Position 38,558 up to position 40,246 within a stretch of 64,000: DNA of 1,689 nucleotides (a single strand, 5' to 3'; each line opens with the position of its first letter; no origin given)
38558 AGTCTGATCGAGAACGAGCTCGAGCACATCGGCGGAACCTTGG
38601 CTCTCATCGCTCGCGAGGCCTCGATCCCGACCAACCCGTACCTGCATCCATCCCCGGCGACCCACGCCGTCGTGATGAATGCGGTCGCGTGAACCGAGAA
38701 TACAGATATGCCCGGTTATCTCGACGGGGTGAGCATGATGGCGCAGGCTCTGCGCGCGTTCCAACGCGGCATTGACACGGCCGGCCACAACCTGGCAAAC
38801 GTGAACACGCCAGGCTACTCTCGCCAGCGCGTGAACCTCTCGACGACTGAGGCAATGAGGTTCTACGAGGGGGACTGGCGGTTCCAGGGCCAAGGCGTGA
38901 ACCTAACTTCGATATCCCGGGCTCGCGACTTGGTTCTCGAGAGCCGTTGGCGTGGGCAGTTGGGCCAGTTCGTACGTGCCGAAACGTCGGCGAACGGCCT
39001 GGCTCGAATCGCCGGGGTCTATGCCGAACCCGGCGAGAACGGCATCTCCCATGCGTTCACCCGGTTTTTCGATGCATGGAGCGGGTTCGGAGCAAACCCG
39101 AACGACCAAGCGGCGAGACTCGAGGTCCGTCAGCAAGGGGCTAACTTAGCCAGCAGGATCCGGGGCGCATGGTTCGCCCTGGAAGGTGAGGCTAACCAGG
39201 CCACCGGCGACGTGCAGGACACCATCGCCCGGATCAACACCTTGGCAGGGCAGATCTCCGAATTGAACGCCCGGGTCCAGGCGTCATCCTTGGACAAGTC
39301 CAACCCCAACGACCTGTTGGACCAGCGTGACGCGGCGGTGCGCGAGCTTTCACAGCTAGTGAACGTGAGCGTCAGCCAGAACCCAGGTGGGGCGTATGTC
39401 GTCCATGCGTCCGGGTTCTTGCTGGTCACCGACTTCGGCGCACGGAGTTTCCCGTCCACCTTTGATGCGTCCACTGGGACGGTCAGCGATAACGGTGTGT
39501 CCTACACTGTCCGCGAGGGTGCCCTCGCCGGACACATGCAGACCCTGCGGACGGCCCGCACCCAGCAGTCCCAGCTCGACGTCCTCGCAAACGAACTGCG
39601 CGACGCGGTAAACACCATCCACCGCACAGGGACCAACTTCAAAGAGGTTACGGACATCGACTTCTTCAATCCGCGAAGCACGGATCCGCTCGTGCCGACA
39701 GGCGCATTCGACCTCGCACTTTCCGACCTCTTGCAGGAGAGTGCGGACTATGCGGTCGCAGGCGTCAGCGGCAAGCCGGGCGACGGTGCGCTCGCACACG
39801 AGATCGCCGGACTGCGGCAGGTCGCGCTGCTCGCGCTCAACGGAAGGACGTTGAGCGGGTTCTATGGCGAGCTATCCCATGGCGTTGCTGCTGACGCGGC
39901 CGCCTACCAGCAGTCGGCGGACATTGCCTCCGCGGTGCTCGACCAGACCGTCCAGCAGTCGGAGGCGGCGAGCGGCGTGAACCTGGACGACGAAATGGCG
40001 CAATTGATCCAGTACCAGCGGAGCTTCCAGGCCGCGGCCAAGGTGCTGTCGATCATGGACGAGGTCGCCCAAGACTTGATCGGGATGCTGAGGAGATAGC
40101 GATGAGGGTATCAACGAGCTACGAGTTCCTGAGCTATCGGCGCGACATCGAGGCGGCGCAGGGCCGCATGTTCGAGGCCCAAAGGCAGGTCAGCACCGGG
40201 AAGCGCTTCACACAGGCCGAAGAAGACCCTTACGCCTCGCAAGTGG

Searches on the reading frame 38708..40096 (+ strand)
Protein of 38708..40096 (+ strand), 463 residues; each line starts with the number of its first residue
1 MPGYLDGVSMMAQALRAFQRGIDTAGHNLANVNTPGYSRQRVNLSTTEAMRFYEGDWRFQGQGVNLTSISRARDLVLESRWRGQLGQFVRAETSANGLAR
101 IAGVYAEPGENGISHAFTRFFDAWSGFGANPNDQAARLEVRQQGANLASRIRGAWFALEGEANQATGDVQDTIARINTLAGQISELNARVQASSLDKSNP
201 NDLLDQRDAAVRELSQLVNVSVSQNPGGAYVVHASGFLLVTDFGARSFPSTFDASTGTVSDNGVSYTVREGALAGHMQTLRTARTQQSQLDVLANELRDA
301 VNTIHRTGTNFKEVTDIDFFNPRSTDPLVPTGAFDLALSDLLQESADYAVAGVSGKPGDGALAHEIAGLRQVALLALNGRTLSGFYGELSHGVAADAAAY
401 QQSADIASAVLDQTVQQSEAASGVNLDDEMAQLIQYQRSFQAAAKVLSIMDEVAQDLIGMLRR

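Call 19: search_protein_families(library=ncbifam, proteins=[window:38708-40096:+], max_evalue=0.00001)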
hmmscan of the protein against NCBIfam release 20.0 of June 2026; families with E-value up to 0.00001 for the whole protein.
window:38708-40096:+ (463 aa): 11 families
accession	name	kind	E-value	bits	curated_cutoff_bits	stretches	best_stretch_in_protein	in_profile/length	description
TIGR02492.1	flgK_ends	equivalog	2.2e-85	287.6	170.75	1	12-460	7-437/437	flagellar hook-associated protein FlgK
NF009278.1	PRK12636.1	equivalog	7.6e-12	45.3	350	0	421-460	222-261/263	flagellar basal body rod protein FlgG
NF004241.1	PRK05682.1-5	equivalog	5.2e-10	39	469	0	420-461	404-445/446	flagellar hook protein FlgE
NF004238.1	PRK05682.1-1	equivalog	1.5e-08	34.3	400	0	417-460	370-413/414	flagellar hook protein FlgE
TIGR01396.1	FlgB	equivalog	4.1e-08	33.5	59.05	0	9-44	6-41/131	flagellar basal body rod protein FlgB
TIGR02488.1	flgG_G_neg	equivalog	7.7e-08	32.2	252.75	0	13-45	7-39/259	flagellar basal-body rod protein FlgG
TIGR02490.1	flgF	equivalog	3.7e-07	29.9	178.5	0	13-49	6-42/218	flagellar basal-body rod protein FlgF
TIGR03506.1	FlgEFG_subfam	subfamily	3.8e-07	30.2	70.25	0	12-49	7-44/351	flagellar hook-basal body complex protein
NF009280.2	PRK12640.1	subfamily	6.6e-07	29.1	210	0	398-461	184-243/246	flagellar basal body rod protein FlgF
NF005286.1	PRK06803.1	equivalog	2.6e-06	26.8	467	0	420-458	361-399/402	flagellar hook protein FlgE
NF009282.1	PRK12642.1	equivalog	3.5e-06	26.5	242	0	14-66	11-62/239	flagellar basal-body rod protein FlgF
